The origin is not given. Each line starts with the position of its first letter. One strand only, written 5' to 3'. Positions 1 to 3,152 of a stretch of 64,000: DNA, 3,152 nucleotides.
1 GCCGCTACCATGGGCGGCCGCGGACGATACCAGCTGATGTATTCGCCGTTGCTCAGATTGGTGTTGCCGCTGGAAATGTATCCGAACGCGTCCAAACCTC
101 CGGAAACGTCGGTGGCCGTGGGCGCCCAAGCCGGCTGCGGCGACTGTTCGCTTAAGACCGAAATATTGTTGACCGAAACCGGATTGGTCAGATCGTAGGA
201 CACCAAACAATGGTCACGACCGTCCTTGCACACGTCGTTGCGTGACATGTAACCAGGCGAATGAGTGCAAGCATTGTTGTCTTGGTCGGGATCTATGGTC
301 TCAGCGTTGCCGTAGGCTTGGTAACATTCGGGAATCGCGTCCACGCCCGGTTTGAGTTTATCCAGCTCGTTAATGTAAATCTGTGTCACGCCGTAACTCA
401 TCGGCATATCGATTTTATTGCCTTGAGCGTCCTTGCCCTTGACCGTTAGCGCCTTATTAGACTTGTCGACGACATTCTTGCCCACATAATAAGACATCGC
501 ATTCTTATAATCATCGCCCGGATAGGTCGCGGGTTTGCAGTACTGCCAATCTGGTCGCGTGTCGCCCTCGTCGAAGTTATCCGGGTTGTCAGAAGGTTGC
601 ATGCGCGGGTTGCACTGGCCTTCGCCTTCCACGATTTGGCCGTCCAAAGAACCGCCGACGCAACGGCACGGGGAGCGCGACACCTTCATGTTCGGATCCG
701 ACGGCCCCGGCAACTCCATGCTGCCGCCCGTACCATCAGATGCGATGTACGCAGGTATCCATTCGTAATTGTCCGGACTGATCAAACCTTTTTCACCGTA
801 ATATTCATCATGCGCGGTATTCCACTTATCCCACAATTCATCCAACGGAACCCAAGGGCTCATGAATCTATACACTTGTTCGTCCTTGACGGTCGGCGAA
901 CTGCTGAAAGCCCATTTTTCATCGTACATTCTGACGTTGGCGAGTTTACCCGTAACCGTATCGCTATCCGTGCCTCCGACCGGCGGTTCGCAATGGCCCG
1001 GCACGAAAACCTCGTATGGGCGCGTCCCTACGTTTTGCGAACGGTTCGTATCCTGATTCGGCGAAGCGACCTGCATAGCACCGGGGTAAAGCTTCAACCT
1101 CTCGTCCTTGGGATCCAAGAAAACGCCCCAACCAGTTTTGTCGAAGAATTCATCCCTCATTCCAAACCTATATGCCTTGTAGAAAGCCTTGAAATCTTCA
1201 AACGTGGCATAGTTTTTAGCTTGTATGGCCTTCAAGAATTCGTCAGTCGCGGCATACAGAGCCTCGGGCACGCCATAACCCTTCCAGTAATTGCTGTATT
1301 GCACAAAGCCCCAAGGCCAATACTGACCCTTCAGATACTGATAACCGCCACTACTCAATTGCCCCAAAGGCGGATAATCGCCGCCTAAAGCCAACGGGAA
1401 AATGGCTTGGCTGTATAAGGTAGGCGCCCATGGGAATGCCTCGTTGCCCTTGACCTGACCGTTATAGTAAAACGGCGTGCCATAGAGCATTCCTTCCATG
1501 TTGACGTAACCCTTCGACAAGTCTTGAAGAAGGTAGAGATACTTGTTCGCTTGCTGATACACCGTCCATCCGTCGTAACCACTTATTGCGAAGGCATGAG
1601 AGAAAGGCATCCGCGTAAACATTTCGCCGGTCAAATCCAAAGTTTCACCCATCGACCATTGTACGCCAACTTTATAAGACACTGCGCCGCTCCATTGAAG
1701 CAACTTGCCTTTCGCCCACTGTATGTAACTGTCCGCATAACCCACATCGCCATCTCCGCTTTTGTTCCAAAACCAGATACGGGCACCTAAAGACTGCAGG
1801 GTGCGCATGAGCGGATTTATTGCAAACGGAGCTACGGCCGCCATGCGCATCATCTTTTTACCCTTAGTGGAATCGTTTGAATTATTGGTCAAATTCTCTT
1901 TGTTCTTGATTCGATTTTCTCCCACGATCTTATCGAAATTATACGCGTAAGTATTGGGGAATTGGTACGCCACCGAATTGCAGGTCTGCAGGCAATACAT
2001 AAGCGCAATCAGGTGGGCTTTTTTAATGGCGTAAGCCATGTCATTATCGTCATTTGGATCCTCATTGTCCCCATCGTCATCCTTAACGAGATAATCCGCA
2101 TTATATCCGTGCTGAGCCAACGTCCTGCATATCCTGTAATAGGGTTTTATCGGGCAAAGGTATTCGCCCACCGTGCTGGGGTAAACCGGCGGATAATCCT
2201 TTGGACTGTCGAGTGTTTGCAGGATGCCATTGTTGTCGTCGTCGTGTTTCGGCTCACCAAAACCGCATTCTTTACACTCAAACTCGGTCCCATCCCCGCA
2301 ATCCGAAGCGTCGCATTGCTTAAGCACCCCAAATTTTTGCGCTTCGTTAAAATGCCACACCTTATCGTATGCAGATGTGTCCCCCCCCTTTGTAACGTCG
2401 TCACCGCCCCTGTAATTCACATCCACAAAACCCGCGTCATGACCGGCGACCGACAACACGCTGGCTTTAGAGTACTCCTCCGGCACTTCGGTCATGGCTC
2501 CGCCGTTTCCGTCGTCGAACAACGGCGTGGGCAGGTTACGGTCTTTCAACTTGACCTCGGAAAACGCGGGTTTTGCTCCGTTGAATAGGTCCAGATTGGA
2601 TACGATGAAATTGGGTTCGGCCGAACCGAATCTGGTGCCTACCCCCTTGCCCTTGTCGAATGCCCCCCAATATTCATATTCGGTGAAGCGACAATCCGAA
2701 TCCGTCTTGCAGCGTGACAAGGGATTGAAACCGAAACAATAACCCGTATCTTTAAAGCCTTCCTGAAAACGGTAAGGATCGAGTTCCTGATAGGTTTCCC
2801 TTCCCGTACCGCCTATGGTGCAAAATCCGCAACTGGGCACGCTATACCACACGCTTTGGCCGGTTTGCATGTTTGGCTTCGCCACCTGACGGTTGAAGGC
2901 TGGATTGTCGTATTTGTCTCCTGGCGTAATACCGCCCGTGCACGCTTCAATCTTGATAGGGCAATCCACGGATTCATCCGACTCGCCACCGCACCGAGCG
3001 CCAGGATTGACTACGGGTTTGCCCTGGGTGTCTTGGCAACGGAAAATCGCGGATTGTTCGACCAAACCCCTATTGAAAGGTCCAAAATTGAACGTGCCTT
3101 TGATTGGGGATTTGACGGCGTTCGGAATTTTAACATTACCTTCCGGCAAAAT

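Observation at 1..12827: A >4,275-codon minus-strand ORF fills the first 12.8 kb and is missing from the ORF track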

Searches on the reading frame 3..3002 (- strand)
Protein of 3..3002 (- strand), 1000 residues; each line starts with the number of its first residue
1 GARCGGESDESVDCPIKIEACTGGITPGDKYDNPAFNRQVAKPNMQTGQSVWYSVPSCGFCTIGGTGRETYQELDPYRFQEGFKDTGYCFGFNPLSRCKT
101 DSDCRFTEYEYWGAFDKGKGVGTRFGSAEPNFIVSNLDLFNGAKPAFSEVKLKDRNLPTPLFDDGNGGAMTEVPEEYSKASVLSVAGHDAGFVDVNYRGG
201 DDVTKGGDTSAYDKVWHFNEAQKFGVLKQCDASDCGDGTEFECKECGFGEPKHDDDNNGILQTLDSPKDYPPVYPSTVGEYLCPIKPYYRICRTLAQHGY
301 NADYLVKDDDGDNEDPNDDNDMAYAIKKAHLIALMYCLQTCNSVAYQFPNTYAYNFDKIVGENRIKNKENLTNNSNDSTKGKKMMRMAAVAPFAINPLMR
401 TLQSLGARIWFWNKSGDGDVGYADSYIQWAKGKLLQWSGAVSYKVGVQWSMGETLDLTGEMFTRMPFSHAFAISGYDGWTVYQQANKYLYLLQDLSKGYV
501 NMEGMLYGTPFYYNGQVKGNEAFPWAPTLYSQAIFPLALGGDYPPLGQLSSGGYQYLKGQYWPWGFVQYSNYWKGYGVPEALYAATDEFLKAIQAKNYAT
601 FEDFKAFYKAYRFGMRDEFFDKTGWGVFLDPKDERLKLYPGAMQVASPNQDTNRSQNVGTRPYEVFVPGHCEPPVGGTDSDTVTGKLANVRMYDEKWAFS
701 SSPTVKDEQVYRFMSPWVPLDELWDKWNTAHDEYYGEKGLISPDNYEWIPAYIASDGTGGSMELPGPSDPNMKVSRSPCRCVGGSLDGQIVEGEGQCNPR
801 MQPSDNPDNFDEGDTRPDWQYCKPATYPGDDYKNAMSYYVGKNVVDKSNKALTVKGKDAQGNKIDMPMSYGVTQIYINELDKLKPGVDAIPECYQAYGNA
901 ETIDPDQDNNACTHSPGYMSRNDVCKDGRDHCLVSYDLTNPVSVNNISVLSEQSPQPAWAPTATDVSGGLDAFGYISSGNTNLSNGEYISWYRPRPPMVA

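Call 28: find_related_loci(query=window:3-3002:-, collection=metagenome_contigs, flank=10000)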
Query window:3-3002:- (1000 aa) in metagenome_contigs; peptide patterns used: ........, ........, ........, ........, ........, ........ (x = any residue, [..] = any of these).
44 stretches matched a pattern, but none encodes a relative of the query by tblastn (E <= 1e-3).
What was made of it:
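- Tried and rejected: A metagenome_contigs scan with the C-terminal tile found nothing, not even the source contig (call 28).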
